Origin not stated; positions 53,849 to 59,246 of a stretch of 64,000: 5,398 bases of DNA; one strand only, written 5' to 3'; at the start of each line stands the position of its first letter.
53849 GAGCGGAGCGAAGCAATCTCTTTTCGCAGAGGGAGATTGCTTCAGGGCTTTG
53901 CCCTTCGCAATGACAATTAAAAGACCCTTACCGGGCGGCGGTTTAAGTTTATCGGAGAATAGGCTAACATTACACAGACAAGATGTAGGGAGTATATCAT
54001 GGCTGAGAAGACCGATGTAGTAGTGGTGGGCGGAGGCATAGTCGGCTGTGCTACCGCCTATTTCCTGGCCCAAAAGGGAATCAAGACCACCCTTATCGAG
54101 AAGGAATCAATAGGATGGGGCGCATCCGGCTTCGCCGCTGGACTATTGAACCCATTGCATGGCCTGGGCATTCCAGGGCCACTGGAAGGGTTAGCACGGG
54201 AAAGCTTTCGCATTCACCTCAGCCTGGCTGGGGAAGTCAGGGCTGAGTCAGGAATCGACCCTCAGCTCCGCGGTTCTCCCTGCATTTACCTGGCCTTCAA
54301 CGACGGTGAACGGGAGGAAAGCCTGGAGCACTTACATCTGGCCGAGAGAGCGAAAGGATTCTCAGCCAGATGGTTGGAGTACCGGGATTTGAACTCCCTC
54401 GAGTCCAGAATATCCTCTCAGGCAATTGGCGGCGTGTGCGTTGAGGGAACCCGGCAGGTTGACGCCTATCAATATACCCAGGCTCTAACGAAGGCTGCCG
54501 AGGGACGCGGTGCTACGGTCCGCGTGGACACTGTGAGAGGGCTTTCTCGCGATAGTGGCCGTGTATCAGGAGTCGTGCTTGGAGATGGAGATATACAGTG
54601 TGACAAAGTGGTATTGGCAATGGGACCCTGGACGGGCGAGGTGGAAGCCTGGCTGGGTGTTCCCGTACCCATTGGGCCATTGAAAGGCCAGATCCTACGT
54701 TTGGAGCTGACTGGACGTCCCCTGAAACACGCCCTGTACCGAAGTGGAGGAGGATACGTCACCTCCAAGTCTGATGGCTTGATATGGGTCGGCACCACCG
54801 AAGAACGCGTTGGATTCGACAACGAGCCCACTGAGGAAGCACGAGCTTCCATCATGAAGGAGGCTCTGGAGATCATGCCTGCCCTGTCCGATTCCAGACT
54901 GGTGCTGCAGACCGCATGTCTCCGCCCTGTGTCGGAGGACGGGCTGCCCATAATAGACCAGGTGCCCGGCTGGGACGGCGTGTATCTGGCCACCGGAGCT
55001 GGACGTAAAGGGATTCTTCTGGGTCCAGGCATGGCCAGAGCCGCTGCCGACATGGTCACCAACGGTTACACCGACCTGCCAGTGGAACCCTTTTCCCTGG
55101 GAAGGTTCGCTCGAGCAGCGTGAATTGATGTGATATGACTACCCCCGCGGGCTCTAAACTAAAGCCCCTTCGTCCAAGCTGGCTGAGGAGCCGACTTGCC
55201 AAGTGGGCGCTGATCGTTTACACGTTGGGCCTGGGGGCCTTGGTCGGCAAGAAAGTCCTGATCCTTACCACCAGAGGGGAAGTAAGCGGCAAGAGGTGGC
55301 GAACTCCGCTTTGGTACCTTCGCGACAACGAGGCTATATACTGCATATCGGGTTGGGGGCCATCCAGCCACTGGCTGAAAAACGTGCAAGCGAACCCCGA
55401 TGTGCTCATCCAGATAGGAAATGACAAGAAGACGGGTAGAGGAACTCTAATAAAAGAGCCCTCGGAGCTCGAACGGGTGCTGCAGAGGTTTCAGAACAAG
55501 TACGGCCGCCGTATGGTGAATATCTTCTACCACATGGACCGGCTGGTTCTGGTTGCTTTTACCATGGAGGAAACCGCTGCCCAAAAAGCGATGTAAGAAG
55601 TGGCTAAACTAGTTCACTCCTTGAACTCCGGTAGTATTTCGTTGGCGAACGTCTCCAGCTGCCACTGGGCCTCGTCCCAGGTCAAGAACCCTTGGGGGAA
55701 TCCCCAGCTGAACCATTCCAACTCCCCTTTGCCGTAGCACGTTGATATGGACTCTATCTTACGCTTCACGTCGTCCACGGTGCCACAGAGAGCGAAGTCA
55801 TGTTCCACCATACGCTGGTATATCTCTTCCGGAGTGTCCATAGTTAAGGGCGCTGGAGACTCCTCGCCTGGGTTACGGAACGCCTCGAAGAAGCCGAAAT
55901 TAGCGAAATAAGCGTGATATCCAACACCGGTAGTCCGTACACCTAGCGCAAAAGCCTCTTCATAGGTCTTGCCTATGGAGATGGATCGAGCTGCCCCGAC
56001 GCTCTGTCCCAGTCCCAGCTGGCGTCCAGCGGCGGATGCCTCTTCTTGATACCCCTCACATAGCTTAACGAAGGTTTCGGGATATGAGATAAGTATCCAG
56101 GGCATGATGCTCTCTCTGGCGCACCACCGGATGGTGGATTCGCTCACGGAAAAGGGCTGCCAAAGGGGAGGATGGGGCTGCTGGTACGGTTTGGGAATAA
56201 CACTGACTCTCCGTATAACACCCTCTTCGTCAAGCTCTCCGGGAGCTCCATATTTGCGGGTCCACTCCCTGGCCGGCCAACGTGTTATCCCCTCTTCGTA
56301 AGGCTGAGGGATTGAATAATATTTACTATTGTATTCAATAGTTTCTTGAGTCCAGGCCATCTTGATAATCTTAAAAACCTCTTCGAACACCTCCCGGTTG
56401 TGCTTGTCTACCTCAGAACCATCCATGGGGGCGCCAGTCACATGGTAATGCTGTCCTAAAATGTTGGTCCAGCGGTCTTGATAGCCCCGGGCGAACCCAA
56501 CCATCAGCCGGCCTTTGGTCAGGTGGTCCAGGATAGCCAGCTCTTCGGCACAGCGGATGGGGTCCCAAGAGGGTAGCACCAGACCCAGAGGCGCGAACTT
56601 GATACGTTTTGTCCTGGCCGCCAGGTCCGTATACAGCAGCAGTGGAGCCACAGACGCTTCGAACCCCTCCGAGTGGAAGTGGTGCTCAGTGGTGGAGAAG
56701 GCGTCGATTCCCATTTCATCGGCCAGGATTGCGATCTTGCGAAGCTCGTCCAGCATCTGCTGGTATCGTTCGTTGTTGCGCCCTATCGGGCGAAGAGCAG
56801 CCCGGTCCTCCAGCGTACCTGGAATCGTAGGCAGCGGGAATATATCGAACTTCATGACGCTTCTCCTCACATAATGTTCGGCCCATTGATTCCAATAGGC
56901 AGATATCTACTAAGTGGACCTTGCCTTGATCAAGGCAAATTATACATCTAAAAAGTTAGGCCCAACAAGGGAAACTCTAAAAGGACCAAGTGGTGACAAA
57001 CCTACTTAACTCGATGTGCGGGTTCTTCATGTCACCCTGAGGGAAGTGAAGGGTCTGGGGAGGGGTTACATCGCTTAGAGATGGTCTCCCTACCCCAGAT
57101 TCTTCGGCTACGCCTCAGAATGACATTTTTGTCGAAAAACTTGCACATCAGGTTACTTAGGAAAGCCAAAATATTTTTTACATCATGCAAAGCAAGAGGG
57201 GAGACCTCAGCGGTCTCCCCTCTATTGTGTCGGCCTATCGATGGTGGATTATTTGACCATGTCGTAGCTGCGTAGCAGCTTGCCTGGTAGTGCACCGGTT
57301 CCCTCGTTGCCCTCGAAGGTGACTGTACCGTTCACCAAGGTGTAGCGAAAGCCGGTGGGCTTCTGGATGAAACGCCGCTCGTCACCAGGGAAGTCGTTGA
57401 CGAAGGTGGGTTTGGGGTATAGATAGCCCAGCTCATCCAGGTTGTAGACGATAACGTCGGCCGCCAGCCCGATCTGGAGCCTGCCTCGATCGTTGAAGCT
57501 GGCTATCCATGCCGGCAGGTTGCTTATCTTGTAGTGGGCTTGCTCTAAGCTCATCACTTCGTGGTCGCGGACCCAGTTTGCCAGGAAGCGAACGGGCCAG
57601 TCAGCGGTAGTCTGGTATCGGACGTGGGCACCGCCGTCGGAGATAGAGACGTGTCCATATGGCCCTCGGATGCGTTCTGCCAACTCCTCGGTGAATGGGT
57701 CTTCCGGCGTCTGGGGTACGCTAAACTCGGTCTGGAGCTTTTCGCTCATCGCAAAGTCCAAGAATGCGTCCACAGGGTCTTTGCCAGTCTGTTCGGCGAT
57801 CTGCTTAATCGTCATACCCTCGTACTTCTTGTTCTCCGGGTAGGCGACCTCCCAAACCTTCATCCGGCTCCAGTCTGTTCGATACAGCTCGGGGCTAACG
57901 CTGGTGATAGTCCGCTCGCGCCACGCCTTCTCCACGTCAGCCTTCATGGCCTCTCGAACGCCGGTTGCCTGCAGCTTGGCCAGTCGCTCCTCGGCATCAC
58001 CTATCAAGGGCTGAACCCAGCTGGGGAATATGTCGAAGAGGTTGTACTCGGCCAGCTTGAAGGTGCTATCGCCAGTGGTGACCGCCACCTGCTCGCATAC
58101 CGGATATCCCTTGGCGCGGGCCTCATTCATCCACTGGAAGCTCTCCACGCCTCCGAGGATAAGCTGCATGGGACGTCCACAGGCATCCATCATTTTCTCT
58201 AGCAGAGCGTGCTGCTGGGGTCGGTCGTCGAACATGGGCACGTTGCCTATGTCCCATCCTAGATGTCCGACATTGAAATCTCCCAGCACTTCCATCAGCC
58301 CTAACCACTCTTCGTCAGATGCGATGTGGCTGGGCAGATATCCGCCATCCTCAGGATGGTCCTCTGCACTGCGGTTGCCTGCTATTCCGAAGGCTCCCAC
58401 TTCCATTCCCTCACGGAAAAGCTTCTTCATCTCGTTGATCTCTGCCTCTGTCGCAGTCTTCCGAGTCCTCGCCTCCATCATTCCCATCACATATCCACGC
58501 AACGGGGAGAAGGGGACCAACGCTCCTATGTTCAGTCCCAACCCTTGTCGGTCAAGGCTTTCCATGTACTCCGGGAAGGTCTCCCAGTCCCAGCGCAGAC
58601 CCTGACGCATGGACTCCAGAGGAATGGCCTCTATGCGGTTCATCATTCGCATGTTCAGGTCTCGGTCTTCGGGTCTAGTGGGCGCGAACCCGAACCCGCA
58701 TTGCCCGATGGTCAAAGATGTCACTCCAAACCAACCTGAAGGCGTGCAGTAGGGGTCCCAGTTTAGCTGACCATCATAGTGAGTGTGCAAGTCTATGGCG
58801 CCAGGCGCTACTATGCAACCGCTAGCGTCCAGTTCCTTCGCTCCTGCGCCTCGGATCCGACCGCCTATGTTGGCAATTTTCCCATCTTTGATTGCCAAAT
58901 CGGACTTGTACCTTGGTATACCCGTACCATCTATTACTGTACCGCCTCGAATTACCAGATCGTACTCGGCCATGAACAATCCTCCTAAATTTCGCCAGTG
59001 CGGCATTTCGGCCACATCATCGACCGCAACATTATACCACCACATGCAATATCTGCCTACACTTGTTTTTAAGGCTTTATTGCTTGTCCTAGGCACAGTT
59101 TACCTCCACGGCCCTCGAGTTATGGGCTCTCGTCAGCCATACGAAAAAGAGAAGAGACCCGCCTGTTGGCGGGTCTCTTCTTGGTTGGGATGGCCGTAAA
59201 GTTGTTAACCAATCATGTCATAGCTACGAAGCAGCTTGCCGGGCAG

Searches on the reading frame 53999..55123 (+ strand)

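Call 20: search_protein_families(library=pfam, proteins=[window:53999-55123:+])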
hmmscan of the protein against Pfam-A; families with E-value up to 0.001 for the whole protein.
window:53999-55123:+ (374 aa): 11 families
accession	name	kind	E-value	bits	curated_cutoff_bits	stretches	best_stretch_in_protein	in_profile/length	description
PF01266.30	DAO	-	5.7e-73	246.9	27.9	1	6-352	1-353/353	FAD dependent oxidoreductase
PF01134.28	GIDA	-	1.1e-09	38.3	22.1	1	6-35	1-30/391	Glucose inhibited division protein A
PF01494.25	FAD_binding_3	-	4e-07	30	22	1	4-37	1-34/349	FAD binding domain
PF00890.30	FAD_binding_2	-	9.2e-07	28.8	20.4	1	6-51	1-46/414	FAD binding domain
PF13450.12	NAD_binding_8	-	1.9e-06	28.5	21.9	1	9-37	1-29/68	NAD(P)-binding Rossmann-like domain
PF07992.20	Pyr_redox_2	-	2e-06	27.9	26.1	1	6-36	2-32/291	Pyridine nucleotide-disulphide oxidoreductase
PF04820.20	Trp_halogenase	-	2.4e-06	27.1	21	0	6-41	1-40/458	Tryptophan halogenase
PF12831.13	FAD_oxidored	-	9e-05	22.4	27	1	6-38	1-33/416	FAD dependent oxidoreductase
PF01946.23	Thi4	-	9e-05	22.3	26.2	1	4-42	17-57/235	Thi4 family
PF00070.33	Pyr_redox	-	0.00013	22.8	22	1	7-36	2-31/82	Pyridine nucleotide-disulphide oxidoreductase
PF03486.20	HI0933_like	-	0.00038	20.4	50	0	6-36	2-32/244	HI0933-like protein Rossmann domain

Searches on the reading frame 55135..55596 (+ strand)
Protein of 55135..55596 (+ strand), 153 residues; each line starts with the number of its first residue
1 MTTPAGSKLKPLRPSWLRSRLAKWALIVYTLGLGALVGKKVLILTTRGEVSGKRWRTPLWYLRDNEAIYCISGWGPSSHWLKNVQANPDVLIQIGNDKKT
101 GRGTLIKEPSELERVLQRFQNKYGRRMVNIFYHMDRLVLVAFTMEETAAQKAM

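Call 20: search_protein_families(library=pfam, proteins=[window:55135-55596:+])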
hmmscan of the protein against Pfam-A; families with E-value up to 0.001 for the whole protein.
window:55135-55596:+ (153 aa): 3 families
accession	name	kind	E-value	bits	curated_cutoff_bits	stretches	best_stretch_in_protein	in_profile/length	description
PF04075.20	F420H2_quin_red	-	4.7e-14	53.1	22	1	35-122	19-108/130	F420H(2)-dependent quinone reductase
PF10012.15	DUF2255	-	0.00019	22.1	29.8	1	45-134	15-103/115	Uncharacterized protein conserved in bacteria (DUF2255)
PF01243.27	PNPOx_N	-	0.00029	21.6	28.1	1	40-148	13-117/120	Pyridoxamine 5'-phosphate oxidase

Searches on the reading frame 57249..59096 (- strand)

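Call 20: search_protein_families(library=pfam, proteins=[window:57249-59096:-])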
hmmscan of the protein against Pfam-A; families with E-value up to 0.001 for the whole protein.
window:57249-59096:- (615 aa): 2 families
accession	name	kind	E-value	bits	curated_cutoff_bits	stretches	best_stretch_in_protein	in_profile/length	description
PF07969.17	Amidohydro_3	-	2.2e-19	70.8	29.7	1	88-592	2-470/472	Amidohydrolase family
PF01979.26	Amidohydro_1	-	0.00041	20.1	25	0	95-122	1-27/345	Amidohydrolase family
